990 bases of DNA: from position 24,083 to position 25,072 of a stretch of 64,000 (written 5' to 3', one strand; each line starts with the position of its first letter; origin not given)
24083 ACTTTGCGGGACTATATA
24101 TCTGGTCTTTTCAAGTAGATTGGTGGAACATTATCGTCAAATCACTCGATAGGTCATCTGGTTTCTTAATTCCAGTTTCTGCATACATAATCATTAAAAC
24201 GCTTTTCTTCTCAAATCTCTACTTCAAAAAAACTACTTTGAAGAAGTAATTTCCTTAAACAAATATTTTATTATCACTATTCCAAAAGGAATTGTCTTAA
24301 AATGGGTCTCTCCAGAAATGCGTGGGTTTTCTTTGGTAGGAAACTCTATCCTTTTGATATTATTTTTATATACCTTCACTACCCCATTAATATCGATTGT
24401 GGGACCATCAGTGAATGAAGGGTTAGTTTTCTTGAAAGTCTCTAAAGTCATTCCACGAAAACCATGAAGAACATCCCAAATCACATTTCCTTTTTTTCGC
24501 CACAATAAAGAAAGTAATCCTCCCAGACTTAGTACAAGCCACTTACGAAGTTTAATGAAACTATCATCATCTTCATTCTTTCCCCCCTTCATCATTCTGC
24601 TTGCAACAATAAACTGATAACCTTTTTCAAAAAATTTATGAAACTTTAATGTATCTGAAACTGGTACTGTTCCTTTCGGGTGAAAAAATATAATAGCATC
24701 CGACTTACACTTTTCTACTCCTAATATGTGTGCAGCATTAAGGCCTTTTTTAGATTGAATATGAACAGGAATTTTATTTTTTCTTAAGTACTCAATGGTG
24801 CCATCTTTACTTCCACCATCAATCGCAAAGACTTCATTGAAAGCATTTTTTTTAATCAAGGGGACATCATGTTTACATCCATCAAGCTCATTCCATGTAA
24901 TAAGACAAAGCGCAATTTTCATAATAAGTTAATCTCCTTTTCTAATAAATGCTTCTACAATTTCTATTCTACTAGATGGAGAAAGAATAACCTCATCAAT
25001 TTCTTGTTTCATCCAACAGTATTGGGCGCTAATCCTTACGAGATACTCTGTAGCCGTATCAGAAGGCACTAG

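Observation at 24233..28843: Minus-strand module: GT2, a 1024-aa polytopic membrane protein, and a TM-less DPM1-like synthase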

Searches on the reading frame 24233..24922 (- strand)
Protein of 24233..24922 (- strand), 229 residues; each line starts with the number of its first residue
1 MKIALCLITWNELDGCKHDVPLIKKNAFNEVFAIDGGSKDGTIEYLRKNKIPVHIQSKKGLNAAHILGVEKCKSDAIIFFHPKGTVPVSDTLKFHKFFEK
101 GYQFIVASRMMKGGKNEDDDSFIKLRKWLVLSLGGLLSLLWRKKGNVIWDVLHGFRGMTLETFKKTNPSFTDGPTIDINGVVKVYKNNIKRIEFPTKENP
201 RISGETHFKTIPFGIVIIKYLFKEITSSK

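Call 3: search_protein_families(library=pfam, proteins=[window:24233-24922:-], max_evalue=0.1)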
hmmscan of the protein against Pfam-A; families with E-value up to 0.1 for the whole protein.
window:24233-24922:- (229 aa): 1 family
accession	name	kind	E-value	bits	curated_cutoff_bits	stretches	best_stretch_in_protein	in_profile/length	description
PF00535.33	Glycos_transf_2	-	2.1e-07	31.5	23.3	1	29-158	28-159/168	Glycosyl transferase family 2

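Call 4: search_protein_families(library=ncbifam, proteins=[window:24233-24922:-], max_evalue=0.1)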
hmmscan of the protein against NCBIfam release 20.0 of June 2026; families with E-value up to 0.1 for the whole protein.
window:24233-24922:- (229 aa): 5 families
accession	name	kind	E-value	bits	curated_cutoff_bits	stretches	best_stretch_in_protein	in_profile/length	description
TIGR04182.1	glyco_TIGR04182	equivalog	1e-14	54.6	325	1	6-224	5-217/293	S-layer glycoprotein N-glycosyltransferase AglJ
TIGR04283.1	glyco_like_mftF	equivalog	4.7e-05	23.1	182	1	22-89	23-88/221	TIGR04283 family arsenosugar biosynthesis glycosyltransferase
NF041391.1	DPhHxTase_Halo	equivalog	0.0037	16.3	375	1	29-115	25-110/213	dolichyl-phosphate hexose transferase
NF041875.1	EPS_EpsD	equivalog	0.0044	16.5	370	1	30-111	32-117/325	exopolysaccharide biosynthesis glycosyltransferase EpsD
NF047588.1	GlcsyltransPgfSStrep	equivalog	0.013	14.7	500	1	24-117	31-129/308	glycosyltransferase PgfS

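Call 50: search_solved_structures(query=window:24233-24922:-, max_evalue=0.01)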
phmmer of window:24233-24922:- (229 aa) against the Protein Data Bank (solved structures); distinct sequences matched with E-value up to 0.01: 1.
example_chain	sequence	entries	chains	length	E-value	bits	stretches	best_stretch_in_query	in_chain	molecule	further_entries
5mlz_A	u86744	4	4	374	0.0024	20.2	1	1-131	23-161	Dolichol monophosphate mannose synthase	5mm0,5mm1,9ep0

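Call 85: find_related_loci(query=A5, collection=metagenome_contigs, flank=7000)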
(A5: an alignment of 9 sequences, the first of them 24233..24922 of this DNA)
Query A5 (229 aa) in metagenome_contigs; peptide patterns used: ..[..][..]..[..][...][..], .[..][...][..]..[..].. (x = any residue, [..] = any of these).
185 stretches matched a pattern; 113 encode a relative of the query (tblastn E <= 1e-3); the best 80 are kept; 80 distinct loci.
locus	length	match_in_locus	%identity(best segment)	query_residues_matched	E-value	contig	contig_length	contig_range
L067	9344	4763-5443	63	1-228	3e-100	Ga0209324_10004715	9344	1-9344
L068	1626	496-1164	60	1-224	2e-99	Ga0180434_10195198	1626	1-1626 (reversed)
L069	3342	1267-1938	60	1-225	3e-94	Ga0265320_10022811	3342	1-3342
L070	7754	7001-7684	58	1-229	3e-91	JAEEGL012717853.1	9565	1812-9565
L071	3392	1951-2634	58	1-229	1e-91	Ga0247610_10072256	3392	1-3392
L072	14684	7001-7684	57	1-229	2e-89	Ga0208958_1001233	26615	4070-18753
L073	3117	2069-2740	56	1-225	5e-90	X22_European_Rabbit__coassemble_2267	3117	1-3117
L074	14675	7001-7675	57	1-226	3e-88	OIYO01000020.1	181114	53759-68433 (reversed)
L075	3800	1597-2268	57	1-225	1e-87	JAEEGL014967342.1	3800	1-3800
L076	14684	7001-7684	55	1-229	5e-87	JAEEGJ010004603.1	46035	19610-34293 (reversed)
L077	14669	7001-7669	55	1-224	3e-87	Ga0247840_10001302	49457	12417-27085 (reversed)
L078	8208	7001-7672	57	1-225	3e-87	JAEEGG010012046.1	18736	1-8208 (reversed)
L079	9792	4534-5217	55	1-229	1e-86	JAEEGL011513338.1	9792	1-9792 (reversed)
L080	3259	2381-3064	56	1-229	1e-87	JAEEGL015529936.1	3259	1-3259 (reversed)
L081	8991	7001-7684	55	1-229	6e-87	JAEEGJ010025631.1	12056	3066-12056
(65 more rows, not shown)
